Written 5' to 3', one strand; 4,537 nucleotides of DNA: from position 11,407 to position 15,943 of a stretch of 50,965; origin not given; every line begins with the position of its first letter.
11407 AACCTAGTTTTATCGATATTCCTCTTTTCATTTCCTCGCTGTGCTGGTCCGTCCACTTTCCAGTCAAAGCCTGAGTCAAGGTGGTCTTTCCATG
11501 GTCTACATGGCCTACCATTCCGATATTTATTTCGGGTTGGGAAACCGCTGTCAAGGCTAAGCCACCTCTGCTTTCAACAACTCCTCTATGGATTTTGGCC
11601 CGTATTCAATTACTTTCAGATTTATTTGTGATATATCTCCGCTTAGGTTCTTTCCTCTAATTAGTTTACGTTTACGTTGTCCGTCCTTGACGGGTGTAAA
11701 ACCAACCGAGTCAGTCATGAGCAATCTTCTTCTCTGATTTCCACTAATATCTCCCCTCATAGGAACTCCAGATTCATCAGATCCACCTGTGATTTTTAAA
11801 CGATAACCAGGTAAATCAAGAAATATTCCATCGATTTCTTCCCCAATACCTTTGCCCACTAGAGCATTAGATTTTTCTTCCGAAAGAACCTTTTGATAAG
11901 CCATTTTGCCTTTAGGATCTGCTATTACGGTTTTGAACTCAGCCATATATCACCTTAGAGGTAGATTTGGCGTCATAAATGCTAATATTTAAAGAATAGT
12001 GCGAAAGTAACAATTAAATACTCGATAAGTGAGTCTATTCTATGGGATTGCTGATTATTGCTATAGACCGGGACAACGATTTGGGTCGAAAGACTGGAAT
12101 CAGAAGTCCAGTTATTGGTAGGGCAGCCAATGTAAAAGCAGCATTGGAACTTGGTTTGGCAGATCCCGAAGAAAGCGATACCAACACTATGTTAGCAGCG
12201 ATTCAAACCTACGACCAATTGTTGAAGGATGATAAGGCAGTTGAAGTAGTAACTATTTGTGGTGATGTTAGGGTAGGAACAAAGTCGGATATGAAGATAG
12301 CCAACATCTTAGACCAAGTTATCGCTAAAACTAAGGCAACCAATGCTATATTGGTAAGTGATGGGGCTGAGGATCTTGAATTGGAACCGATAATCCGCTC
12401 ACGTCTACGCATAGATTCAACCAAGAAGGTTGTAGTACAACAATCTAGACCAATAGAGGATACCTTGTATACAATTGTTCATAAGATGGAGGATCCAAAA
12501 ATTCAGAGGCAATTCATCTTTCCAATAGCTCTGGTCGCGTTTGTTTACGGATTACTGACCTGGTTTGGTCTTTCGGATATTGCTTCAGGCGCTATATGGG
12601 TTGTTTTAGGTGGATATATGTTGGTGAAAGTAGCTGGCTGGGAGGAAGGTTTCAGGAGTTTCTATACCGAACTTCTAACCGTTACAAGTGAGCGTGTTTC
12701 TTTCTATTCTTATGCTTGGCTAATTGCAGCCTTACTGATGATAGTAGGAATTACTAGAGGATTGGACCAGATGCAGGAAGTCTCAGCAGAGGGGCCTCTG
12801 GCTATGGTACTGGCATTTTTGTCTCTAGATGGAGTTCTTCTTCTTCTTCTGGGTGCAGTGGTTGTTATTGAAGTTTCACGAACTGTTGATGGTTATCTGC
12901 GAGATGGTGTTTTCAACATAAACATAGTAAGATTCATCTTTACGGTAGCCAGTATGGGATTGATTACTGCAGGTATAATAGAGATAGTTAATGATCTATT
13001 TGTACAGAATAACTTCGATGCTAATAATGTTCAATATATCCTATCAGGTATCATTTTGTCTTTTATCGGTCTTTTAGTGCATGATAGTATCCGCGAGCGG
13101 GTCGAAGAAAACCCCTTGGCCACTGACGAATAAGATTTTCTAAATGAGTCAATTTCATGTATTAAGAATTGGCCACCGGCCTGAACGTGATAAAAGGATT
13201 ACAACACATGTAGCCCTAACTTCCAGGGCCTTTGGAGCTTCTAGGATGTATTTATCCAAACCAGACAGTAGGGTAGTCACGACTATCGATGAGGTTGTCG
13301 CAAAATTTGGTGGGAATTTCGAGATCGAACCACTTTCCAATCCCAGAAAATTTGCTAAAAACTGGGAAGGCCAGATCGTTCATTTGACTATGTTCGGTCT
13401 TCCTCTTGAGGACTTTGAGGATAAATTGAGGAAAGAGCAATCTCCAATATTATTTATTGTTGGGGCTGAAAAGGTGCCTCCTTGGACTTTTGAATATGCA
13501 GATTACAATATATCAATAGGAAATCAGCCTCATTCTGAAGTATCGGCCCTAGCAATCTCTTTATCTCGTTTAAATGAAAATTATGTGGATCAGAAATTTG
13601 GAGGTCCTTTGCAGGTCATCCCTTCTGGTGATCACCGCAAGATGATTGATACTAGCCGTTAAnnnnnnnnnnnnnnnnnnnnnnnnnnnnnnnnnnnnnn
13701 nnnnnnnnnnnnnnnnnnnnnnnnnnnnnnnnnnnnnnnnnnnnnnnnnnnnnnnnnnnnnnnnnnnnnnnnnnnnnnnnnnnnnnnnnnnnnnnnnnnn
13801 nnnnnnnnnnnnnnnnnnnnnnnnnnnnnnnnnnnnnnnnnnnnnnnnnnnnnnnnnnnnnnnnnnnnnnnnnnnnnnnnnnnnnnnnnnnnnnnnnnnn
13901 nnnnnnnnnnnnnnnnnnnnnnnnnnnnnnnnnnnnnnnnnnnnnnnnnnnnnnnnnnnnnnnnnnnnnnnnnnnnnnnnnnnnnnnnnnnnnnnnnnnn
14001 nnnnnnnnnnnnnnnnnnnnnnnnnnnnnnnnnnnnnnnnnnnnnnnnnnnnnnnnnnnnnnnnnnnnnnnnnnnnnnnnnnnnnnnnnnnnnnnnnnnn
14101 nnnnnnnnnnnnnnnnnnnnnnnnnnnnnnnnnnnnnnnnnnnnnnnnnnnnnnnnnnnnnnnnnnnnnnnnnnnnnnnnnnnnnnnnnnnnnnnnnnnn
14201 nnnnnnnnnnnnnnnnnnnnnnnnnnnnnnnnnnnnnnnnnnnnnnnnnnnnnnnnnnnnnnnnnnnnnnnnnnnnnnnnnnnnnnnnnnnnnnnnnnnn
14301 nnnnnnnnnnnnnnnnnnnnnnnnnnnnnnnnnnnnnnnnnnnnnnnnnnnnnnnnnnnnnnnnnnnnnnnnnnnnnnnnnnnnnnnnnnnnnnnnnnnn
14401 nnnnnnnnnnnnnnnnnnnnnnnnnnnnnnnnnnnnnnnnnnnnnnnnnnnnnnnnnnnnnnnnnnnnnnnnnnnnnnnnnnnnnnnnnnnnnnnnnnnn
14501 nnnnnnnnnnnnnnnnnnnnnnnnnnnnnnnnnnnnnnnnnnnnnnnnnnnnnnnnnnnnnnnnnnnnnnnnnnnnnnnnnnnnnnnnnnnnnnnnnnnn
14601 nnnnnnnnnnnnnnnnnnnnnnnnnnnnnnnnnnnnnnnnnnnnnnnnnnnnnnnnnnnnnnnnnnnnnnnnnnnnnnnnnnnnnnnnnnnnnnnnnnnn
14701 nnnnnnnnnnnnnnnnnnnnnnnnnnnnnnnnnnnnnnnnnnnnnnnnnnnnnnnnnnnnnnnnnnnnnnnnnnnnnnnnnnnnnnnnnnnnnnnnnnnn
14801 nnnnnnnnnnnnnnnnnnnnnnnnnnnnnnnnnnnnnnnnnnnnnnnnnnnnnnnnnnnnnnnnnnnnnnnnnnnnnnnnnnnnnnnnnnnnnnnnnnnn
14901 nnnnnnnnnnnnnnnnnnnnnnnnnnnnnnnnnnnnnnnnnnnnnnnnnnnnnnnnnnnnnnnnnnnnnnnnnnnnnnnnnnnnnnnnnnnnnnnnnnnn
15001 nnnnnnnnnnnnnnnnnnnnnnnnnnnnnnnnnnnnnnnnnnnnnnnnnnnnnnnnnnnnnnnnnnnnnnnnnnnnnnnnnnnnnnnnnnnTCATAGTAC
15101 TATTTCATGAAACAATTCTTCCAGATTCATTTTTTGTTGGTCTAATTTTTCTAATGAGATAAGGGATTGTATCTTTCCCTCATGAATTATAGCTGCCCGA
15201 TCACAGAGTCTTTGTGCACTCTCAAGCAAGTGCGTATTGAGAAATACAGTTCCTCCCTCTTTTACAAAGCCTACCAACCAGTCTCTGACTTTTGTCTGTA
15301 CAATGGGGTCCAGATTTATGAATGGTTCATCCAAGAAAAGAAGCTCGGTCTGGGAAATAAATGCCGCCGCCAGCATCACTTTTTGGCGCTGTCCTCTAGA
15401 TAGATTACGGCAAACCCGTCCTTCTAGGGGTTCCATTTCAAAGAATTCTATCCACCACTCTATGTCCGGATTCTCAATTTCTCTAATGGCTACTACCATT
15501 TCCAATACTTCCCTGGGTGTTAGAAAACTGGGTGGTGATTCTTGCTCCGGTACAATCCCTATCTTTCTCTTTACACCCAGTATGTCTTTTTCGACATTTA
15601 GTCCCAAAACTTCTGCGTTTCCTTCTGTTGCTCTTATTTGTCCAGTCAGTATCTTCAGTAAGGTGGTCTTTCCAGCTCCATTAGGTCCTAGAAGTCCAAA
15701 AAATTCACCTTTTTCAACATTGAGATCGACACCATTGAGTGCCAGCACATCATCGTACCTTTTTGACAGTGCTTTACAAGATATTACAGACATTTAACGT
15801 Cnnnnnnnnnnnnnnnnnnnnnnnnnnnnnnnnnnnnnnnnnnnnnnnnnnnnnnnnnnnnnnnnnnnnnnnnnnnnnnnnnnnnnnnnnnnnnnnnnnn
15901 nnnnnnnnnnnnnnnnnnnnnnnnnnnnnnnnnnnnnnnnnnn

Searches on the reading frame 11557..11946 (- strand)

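Call 60: search_protein_families(library=pfam, proteins=[window:11557-11946:-], max_evalue=0.0001)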
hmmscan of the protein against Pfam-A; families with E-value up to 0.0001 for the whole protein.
window:11557-11946:- (129 aa): 1 family
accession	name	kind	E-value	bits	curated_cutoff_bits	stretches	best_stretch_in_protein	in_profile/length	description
PF01092.24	Ribosomal_S6e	-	1.5e-40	138.4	26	1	4-124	1-124/125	Ribosomal protein S6e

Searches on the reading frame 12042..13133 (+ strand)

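Call 23: search_protein_families(library=pfam, proteins=[window:12042-13133:+], max_evalue=0.00001)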
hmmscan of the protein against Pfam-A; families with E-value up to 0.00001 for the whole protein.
window:12042-13133:+ (363 aa): 1 family
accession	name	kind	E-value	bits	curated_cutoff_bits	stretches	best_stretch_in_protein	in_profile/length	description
PF04123.18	DUF373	-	1.5e-86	291.3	28.3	1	3-337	2-327/335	Domain of unknown function (DUF373)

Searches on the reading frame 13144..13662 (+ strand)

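Call 60: search_protein_families(library=pfam, proteins=[window:13144-13662:+], max_evalue=0.0001)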
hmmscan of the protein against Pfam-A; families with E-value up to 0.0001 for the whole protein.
window:13144-13662:+ (172 aa): 1 family
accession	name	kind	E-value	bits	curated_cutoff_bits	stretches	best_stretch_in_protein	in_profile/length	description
PF01994.21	Trm56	-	2.5e-36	124.6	25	1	55-166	1-117/119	tRNA ribose 2'-O-methyltransferase, aTrm56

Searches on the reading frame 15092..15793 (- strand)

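Call 23: search_protein_families(library=pfam, proteins=[window:15092-15793:-], max_evalue=0.00001)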
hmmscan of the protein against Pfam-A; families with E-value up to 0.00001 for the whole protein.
window:15092-15793:- (233 aa): 2 families
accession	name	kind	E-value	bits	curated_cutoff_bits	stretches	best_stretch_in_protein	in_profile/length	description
PF00005.33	ABC_tran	-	1.7e-28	100.3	25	1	19-158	1-136/137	ABC transporter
PF13304.12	AAA_21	-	7.9e-12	46.3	27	0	76-188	188-298/304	AAA domain, putative AbiEii toxin, Type IV TA system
